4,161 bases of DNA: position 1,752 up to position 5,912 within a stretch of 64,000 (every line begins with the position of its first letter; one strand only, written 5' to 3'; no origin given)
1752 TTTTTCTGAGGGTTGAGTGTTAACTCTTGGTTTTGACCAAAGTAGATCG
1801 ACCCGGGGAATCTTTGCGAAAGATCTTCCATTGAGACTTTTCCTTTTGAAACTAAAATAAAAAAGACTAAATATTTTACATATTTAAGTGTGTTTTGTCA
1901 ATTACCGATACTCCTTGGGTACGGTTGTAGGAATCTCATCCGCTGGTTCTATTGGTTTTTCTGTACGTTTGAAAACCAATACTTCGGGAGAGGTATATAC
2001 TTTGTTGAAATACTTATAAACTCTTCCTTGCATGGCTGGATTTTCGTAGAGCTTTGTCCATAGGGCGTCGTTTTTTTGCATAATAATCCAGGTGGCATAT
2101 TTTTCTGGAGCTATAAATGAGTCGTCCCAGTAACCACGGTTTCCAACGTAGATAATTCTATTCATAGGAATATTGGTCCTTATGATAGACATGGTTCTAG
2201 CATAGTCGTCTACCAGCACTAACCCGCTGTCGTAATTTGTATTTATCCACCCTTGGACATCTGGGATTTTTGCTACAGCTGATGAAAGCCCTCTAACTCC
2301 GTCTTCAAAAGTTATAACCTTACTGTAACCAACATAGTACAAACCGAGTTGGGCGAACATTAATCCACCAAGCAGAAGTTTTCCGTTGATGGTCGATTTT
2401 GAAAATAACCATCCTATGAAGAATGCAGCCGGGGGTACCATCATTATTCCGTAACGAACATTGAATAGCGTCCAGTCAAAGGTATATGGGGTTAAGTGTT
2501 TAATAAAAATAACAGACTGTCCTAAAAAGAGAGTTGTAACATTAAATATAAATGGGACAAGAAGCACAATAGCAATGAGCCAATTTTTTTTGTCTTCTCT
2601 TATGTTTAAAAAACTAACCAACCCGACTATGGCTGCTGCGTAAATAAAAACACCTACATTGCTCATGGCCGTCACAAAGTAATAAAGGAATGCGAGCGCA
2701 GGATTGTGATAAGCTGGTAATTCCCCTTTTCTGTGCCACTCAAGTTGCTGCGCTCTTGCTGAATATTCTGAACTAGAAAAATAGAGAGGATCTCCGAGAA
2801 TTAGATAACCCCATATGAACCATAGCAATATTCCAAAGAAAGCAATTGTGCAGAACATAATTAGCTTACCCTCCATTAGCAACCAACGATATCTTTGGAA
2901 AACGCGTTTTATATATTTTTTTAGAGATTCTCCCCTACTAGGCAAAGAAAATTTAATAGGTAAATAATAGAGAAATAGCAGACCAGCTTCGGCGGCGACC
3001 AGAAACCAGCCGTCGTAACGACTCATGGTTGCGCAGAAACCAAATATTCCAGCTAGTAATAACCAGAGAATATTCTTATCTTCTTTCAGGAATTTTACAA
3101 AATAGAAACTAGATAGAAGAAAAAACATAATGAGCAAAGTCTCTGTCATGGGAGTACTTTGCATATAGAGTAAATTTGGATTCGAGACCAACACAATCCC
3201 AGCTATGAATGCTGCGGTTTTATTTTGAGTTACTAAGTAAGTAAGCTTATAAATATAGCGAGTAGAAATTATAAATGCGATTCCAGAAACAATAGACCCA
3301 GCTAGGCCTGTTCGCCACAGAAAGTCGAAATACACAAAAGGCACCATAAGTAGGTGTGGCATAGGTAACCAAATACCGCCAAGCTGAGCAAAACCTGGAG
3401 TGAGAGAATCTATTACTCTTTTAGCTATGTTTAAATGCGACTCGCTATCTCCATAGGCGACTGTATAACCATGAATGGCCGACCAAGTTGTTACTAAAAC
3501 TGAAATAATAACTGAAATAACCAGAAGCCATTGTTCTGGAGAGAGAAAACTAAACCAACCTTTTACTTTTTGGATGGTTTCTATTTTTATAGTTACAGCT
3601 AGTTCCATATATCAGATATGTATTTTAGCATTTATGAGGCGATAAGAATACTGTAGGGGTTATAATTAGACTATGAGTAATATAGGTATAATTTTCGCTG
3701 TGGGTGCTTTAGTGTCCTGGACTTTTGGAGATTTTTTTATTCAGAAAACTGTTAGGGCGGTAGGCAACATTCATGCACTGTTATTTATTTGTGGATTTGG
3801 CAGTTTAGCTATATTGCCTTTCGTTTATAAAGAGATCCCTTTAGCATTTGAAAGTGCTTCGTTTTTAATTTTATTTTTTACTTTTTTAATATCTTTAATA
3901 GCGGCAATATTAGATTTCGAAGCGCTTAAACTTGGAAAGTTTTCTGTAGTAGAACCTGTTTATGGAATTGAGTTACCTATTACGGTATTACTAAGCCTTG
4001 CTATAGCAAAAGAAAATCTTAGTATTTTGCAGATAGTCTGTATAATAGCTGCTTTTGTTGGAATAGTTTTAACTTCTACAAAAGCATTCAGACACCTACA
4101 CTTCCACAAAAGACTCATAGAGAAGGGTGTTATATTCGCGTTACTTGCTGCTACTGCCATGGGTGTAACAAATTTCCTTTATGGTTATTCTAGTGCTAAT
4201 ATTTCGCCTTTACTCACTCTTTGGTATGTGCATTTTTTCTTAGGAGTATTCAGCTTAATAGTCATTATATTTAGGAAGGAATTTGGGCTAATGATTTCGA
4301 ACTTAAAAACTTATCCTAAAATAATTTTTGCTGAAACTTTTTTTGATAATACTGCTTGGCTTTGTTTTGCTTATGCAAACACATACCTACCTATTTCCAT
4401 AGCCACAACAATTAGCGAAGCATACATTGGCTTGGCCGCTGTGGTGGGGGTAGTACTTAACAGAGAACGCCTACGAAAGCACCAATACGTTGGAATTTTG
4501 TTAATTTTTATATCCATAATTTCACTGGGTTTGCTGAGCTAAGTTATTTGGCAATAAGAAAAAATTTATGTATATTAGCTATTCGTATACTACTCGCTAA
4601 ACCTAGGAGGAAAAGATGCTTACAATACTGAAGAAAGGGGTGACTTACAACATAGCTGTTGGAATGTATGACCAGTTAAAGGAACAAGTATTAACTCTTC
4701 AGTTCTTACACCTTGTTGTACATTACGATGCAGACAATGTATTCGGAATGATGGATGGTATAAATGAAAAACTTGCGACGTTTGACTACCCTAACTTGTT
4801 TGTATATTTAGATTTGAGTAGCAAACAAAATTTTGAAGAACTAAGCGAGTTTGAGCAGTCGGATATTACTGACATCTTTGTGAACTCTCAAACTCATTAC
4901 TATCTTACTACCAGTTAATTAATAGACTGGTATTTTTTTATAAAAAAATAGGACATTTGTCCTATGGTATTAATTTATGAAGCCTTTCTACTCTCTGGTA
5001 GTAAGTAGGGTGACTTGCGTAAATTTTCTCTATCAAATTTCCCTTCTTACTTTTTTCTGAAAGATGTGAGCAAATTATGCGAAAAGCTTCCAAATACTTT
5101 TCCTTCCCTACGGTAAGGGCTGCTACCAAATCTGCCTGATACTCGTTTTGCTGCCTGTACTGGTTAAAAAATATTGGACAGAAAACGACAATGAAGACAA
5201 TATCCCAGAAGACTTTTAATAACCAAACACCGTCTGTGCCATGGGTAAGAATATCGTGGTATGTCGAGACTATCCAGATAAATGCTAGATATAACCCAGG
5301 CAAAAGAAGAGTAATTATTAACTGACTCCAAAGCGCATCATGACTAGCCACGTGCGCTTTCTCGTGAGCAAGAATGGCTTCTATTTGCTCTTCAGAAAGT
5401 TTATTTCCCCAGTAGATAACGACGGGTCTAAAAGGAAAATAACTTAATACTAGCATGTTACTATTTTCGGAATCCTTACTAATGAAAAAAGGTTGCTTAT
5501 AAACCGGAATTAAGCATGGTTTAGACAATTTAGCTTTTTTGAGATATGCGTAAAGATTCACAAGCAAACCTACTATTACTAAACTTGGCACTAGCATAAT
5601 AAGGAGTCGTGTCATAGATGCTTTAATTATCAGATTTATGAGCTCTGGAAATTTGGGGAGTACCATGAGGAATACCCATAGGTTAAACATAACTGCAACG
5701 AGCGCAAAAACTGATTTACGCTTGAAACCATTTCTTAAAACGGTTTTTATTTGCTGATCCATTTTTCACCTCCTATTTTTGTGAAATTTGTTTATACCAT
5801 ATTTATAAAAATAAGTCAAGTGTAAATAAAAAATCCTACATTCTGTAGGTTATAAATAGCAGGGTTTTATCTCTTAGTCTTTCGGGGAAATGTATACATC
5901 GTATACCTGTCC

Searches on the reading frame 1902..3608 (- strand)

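Call 45: search_protein_families(library=pfam, proteins=[window:1902-3608:-], max_evalue=0.0001)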
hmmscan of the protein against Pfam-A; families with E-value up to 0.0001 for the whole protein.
window:1902-3608:- (568 aa): 1 family
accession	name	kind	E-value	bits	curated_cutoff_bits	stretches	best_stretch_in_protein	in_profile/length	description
PF13231.12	PMT_2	-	1.6e-07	32.1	26.1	1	102-209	22-127/160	Dolichyl-phosphate-mannose-protein mannosyltransferase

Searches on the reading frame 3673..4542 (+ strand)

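Call 45: search_protein_families(library=pfam, proteins=[window:3673-4542:+], max_evalue=0.0001)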
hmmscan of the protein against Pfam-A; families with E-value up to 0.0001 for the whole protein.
window:3673-4542:+ (289 aa): 1 family
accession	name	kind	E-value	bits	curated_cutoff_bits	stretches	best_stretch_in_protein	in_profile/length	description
PF00892.27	EamA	-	1.2e-26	94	28.2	2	151-284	2-132/135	EamA-like transporter family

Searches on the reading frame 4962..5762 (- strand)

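Call 45: search_protein_families(library=pfam, proteins=[window:4962-5762:-], max_evalue=0.0001)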
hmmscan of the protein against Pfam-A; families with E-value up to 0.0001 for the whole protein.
window:4962-5762:- (266 aa): 2 families
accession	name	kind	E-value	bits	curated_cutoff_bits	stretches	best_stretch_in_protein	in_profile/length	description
PF01435.24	Peptidase_M48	-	3.3e-14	53.6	20.3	1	120-263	57-184/186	Peptidase family M48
PF05569.17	Peptidase_M56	-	4.8e-05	23.1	31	1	120-154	186-220/296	BlaR1 peptidase M56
